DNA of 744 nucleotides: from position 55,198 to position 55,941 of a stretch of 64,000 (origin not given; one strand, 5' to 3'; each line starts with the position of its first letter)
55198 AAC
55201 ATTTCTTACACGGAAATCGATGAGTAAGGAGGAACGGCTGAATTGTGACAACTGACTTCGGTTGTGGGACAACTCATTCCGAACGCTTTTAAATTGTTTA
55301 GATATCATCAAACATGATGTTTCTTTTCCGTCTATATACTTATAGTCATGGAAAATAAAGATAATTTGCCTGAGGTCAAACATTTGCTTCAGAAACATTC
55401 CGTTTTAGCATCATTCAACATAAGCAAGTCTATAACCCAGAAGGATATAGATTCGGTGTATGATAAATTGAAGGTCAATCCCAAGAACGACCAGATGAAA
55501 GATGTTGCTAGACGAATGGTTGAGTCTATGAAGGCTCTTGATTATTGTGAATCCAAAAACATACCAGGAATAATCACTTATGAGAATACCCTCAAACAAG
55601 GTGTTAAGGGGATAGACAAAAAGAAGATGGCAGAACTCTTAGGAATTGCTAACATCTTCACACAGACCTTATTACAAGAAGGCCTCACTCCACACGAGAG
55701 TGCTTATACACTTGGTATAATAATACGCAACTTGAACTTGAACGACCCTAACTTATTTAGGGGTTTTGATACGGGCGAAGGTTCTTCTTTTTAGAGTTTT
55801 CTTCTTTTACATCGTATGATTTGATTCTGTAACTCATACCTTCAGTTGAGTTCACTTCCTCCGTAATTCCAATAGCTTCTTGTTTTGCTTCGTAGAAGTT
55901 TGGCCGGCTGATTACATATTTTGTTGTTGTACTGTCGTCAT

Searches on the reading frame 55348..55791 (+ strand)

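Call 96: search_protein_families(library=pfam, max_evalue=0.05, proteins=[window:55348-55791:+])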
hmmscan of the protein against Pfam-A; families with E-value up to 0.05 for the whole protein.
window:55348-55791:+ (148 aa): 1 family
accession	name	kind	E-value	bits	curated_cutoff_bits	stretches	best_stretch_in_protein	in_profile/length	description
PF07223.17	DUF1421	-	0.044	14.1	22.8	0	47-66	15-34/45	UBA-like domain (DUF1421)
